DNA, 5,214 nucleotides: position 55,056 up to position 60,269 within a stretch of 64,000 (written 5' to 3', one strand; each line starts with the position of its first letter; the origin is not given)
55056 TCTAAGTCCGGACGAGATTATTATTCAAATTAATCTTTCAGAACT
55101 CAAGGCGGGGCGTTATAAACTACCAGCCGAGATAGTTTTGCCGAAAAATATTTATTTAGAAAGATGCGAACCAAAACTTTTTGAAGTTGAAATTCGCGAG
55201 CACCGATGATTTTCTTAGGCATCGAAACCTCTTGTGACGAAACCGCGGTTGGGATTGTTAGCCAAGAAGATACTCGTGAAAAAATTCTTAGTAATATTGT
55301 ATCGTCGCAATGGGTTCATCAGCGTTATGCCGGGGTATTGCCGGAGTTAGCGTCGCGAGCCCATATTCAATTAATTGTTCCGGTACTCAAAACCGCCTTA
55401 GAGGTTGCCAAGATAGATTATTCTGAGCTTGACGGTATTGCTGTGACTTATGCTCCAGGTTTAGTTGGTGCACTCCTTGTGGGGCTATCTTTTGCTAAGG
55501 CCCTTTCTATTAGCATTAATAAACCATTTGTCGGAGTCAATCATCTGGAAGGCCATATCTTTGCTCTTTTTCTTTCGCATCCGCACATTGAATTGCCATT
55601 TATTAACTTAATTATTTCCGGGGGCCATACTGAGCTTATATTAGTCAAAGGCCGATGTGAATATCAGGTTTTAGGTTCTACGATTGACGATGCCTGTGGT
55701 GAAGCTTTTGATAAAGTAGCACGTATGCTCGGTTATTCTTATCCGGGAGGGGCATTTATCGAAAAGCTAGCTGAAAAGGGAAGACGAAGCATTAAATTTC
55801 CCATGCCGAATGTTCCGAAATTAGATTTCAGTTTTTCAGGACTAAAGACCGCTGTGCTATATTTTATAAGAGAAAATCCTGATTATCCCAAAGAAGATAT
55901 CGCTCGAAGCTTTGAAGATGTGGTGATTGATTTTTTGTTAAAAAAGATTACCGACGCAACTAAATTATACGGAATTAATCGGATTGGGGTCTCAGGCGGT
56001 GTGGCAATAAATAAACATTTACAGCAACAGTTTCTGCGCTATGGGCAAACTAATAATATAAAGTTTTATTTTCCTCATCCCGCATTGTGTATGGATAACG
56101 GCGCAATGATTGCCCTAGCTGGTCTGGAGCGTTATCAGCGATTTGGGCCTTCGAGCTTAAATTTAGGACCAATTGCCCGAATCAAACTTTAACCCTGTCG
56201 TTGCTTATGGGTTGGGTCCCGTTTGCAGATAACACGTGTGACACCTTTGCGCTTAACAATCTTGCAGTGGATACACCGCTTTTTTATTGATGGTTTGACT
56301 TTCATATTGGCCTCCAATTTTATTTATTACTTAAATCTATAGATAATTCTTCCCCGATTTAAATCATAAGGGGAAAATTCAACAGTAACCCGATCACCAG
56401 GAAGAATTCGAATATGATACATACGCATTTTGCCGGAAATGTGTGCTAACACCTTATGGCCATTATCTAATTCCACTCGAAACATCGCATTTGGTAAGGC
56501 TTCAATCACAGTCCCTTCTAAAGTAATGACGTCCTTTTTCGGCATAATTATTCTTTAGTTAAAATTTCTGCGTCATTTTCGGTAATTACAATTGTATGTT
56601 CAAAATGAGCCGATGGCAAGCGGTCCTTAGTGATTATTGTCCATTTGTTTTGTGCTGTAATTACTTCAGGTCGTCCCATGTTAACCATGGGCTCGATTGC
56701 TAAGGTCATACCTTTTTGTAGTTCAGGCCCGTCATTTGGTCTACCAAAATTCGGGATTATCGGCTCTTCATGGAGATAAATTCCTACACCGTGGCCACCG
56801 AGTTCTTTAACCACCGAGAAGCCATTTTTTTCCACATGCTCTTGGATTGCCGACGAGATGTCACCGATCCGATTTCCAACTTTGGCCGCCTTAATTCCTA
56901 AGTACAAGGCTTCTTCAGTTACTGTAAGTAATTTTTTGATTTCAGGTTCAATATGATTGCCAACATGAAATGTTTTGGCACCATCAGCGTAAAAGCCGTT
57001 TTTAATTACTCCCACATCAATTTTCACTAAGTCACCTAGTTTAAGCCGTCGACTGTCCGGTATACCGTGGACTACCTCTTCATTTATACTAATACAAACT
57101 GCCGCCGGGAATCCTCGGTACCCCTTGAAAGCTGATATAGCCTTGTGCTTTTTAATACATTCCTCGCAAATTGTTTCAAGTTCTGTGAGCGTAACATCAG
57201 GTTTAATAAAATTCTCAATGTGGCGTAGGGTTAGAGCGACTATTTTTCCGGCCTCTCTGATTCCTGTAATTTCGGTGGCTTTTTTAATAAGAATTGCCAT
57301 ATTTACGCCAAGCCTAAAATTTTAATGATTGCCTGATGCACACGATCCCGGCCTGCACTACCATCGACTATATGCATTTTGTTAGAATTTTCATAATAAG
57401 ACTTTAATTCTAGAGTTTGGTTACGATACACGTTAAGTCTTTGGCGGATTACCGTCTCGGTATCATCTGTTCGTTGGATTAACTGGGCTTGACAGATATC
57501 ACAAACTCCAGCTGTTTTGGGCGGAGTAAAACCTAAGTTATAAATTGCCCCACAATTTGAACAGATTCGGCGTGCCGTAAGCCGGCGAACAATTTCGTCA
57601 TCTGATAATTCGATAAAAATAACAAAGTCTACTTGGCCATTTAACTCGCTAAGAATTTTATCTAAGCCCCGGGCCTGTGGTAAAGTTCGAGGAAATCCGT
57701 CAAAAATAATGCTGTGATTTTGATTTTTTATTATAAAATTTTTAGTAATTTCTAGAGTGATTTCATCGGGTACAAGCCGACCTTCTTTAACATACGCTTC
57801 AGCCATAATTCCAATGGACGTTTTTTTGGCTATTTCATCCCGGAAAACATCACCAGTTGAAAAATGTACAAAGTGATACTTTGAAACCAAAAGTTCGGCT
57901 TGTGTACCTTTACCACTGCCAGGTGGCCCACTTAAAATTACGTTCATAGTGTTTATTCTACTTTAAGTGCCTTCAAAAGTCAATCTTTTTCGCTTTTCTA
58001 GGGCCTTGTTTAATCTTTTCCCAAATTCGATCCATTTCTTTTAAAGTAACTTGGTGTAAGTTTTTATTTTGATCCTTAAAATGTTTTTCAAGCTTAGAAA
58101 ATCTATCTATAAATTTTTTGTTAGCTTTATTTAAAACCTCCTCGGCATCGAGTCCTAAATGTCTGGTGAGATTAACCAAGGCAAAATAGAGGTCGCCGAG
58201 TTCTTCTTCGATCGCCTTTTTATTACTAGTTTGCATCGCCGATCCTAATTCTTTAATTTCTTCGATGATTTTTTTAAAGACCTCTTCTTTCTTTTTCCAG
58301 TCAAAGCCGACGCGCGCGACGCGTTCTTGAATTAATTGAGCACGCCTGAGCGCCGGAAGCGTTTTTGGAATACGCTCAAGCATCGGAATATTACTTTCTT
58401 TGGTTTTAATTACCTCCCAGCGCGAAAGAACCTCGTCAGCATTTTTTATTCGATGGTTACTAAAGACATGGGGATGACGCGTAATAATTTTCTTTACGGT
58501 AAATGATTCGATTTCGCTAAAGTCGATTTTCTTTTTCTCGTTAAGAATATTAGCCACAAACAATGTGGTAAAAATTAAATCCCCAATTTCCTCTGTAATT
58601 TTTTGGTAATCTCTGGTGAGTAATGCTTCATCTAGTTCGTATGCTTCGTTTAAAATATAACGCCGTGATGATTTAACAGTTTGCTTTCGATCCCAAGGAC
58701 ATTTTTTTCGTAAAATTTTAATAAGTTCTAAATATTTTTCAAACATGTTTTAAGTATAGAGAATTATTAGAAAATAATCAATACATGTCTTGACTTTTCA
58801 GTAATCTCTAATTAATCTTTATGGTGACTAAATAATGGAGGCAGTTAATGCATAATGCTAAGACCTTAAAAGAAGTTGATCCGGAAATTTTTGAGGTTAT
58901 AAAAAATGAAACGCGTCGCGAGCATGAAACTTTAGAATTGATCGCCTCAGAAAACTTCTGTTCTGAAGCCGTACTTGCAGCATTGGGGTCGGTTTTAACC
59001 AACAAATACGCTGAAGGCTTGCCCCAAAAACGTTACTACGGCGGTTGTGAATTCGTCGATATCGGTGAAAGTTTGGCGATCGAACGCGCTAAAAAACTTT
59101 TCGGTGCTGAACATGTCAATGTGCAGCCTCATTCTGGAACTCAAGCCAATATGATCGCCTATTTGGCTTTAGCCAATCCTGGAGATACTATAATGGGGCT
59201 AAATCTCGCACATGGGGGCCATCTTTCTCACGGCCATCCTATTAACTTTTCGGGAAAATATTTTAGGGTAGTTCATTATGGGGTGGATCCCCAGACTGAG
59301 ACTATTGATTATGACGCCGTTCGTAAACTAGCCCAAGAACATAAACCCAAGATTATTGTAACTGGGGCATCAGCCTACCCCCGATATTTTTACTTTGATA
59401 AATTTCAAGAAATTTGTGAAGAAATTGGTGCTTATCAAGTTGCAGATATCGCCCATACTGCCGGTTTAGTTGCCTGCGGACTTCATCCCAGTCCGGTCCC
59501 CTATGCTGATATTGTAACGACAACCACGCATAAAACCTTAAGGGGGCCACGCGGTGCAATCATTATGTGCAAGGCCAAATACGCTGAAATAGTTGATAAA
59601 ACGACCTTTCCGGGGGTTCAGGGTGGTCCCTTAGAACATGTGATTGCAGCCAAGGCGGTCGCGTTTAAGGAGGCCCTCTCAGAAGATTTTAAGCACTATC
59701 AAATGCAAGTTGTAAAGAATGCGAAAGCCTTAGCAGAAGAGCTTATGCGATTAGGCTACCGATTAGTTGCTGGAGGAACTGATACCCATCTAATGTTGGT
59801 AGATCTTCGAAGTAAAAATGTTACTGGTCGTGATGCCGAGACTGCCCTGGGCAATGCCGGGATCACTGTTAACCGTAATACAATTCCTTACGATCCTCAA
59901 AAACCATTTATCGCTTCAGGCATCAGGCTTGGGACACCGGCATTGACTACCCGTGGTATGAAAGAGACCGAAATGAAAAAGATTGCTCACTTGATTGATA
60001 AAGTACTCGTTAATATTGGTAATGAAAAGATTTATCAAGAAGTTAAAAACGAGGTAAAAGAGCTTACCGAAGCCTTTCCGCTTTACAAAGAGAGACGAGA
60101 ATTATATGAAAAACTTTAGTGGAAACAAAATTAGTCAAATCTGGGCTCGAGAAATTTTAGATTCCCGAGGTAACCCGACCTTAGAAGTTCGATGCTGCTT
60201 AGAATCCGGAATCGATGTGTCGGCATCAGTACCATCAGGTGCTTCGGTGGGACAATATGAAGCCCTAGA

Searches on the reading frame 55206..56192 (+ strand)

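Call 73: search_protein_families(library=pfam, proteins=[window:55206-56192:+], max_evalue=0.00001)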
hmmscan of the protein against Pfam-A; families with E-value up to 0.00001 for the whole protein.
window:55206-56192:+ (328 aa): 2 families
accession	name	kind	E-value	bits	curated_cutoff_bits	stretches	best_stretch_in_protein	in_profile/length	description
PF00814.31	TsaD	-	8.8e-89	298.2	24.8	1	26-303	1-263/264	tRNA N6-adenosine threonylcarbamoyltransferase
PF22521.2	HypF_C_2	-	7.5e-10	39.4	27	1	163-299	95-236/241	Carbamoyltransferase, Kae1-like Domain, second subdomain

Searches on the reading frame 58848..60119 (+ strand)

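Call 73: search_protein_families(library=pfam, proteins=[window:58848-60119:+], max_evalue=0.00001)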
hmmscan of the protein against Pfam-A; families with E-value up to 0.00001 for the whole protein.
window:58848-60119:+ (423 aa): 2 families
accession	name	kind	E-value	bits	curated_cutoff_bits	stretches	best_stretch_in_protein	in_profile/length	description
PF00464.25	SHMT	-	2.4e-167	557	27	1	7-383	1-399/399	Serine hydroxymethyltransferase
PF01212.27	Beta_elim_lyase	-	4.7e-08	33.1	27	1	79-334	39-265/288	Beta-eliminating lyase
